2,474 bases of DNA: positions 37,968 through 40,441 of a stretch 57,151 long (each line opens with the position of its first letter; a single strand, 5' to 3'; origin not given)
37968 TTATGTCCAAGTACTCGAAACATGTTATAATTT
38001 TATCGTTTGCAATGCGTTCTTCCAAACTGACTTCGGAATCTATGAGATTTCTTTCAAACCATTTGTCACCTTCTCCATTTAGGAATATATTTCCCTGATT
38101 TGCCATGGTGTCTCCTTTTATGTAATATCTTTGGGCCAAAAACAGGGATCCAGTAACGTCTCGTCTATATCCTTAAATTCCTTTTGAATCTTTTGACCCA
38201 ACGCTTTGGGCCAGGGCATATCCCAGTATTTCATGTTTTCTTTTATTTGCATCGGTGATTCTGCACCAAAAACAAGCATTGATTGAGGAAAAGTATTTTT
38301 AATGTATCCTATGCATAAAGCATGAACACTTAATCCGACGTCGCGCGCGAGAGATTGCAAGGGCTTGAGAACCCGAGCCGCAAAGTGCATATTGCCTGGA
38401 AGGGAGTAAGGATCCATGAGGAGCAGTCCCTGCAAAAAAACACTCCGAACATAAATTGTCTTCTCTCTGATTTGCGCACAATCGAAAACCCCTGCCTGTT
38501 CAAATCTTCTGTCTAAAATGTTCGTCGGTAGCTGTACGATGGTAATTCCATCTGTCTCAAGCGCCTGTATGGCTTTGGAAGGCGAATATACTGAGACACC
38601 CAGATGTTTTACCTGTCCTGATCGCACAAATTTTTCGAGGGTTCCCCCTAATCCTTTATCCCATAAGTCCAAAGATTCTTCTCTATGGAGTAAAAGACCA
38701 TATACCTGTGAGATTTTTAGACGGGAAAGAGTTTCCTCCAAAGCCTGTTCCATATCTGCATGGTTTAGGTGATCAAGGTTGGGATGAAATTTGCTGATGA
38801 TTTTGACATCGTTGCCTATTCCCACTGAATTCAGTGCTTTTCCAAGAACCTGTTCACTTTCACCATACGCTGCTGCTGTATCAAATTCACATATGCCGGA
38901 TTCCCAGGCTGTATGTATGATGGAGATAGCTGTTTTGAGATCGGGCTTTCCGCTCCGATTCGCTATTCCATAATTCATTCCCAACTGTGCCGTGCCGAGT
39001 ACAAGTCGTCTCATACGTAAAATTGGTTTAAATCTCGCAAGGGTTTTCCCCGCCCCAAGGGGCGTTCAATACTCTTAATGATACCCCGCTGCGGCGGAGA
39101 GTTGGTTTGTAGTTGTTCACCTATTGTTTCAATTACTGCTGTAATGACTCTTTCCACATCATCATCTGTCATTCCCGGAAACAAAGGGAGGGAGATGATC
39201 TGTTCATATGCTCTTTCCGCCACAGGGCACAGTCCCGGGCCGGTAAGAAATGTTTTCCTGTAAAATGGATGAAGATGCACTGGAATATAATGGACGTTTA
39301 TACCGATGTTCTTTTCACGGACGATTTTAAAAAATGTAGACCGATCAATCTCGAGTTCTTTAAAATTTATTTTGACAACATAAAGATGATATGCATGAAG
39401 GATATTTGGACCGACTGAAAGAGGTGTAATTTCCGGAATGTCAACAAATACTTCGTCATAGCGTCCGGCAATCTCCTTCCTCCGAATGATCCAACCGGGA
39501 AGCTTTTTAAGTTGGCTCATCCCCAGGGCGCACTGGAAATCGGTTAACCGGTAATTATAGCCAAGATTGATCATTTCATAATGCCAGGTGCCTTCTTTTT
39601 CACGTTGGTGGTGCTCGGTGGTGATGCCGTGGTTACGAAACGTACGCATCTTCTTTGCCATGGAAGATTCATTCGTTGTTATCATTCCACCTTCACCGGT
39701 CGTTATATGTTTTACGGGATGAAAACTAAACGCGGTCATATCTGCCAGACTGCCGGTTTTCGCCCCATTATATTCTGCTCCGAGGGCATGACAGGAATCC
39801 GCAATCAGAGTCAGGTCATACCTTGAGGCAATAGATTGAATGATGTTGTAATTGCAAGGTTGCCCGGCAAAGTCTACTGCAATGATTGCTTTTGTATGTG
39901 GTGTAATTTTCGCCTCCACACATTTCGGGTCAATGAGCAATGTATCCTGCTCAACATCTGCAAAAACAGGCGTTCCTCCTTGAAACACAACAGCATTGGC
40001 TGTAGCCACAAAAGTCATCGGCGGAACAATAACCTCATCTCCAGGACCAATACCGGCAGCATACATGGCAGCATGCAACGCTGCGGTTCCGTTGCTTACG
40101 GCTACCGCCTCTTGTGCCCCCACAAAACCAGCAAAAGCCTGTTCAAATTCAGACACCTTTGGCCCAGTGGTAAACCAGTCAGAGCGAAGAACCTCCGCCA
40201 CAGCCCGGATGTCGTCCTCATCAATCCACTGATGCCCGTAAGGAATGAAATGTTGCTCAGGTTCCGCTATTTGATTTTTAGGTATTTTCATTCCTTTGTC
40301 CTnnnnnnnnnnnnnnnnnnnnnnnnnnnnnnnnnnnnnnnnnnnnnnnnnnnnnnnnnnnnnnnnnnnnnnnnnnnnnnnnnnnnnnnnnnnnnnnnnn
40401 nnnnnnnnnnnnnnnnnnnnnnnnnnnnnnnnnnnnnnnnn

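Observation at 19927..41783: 22 tightly packed genes form a ~22-kb pseudaminic-acid type flagellin glycosylation island abutting the flagellin gene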

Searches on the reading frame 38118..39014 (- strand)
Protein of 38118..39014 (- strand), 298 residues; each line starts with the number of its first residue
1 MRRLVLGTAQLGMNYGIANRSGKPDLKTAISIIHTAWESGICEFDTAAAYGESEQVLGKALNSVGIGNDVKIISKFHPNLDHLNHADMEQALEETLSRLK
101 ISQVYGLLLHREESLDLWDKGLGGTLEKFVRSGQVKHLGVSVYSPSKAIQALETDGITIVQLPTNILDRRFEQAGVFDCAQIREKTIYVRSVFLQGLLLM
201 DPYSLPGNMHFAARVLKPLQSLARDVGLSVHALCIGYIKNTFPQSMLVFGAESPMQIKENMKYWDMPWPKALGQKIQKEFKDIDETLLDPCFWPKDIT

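Call 4: search_protein_families(library=ncbifam, proteins=[window:38118-39014:-], max_evalue=0.00001)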
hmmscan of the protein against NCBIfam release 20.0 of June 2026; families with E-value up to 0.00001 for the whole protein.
window:38118-39014:- (298 aa): 4 families
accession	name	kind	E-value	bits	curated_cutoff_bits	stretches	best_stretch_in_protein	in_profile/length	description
NF049922.1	MethglyxlRedYdjG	equivalog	2.6e-12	46.4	550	1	3-275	15-316/326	NADH-dependent methylglyoxal reductase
NF011432.0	PRK14863.1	equivalog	1.2e-10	41.5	244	1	3-214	7-215/292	bifunctional regulator KidO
NF008598.0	PRK11565.1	equivalog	5.6e-09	35.5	425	1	27-157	28-154/275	2,5-didehydrogluconate reductase DkgA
NF007695.0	PRK10376.1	subfamily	9.5e-06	24.9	280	0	2-171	18-195/290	oxidoreductase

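Call 5: search_protein_families(library=pfam, proteins=[window:38118-39014:-], max_evalue=0.001)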
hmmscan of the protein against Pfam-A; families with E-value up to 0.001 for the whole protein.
window:38118-39014:- (298 aa): 1 family
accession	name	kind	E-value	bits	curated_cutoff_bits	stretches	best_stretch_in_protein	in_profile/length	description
PF00248.27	Aldo_ket_red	-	4.1e-35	121.7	24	1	3-270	1-280/291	Aldo/keto reductase family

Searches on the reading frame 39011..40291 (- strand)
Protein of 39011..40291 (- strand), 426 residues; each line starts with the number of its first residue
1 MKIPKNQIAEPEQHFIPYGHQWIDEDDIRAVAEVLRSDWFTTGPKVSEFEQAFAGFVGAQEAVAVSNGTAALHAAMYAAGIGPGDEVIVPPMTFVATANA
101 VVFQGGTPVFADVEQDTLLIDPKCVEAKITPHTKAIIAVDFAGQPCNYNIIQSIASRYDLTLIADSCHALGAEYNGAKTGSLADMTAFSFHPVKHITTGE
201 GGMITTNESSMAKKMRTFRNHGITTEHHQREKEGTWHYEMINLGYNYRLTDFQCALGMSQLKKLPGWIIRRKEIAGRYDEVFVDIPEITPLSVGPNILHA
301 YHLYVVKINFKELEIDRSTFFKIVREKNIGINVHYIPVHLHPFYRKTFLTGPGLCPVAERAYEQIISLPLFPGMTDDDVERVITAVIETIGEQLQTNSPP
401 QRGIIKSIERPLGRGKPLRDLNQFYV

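Call 4: search_protein_families(library=ncbifam, proteins=[window:39011-40291:-], max_evalue=0.00001)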
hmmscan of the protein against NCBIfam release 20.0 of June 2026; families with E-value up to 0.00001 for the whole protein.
window:39011-40291:- (426 aa): 16 families
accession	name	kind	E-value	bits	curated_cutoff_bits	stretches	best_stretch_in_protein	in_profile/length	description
TIGR03588.1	PseC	equivalog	1.8e-141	471.4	423.5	1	15-389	1-379/380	UDP-4-amino-4,6-dideoxy-N-acetyl-beta-L-altrosamine transaminase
NF008658.2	PRK11658.1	equivalog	2.8e-107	358.7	631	1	13-391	2-378/379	UDP-4-amino-4-deoxy-L-arabinose aminotransferase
TIGR04181.1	NHT_00031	hypoth_equivalog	1.5e-74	251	420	1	25-369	10-357/359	LegC family aminotransferase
NF008687.0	PRK11706.1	equivalog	1.5e-69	234.6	375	1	16-389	2-373/375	dTDP-4-amino-4,6-dideoxygalactose transaminase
TIGR04427.1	PLP_DesI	equivalog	1.4e-62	212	650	1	32-385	39-378/390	dTDP-4-dehydro-6-deoxyglucose aminotransferase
NF011936.0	PRK15407.1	equivalog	4.8e-56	190.3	423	2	8-222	29-251/440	lipopolysaccharide biosynthesis protein RfbH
TIGR02379.1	ECA_wecE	subfamily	1.5e-55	188.5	434.85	1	22-389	8-374/376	dTDP-4-amino-4,6-dideoxy-D-glucose transaminase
NF005816.0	PRK07682.1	equivalog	1.8e-09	36.7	620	1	61-170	92-207/390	aminotransferase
NF041364.1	GntC_guanitoxin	equivalog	2.3e-09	36.7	415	1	61-167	61-175/356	guanitoxin biosynthesis PLP-dependent (S)-gamma-hydroxy-L-arginine cyclodehydratase GntC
NF004975.0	PRK06348.1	equivalog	4.2e-08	32.6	549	1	69-167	96-203/384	pyridoxal phosphate-dependent aminotransferase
NF009079.0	PRK12414.1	subfamily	4e-07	29.4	481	1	59-138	90-168/384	methionine aminotransferase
NF006230.0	PRK08363.1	equivalog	1.4e-06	27.4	534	1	59-168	92-208/398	alanine aminotransferase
NF006488.0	PRK08912.1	equivalog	1.5e-06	27.4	498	1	60-169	88-190/387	aminotransferase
NF004769.0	PRK06107.1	equivalog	1.9e-06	26.9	617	1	59-137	92-171/402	aspartate transaminase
NF005732.0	PRK07550.1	equivalog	2.8e-06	26.6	366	1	50-140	84-174/389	aminotransferase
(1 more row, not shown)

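Call 5: search_protein_families(library=pfam, proteins=[window:39011-40291:-], max_evalue=0.001)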
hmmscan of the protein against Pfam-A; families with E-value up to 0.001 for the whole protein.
window:39011-40291:- (426 aa): 5 families
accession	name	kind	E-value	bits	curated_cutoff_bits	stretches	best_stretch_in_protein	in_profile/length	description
PF01041.23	DegT_DnrJ_EryC1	-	5.6e-130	434.2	19.8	1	23-386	3-359/360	DegT/DnrJ/EryC1/StrS aminotransferase family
PF00155.27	Aminotran_1_2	-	3e-07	30.4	19.7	1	46-137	44-151/361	Aminotransferase class I and II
PF01053.26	Cys_Met_Meta_PP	-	0.00011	21.3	27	1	43-185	51-191/381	Cys/Met metabolism PLP-dependent enzyme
PF01276.26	OKR_DC_1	-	0.00055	19.2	27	1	47-120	69-142/417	Orn/Lys/Arg decarboxylase, major domain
PF01212.27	Beta_elim_lyase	-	0.0006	19.7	27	0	43-216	31-221/288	Beta-eliminating lyase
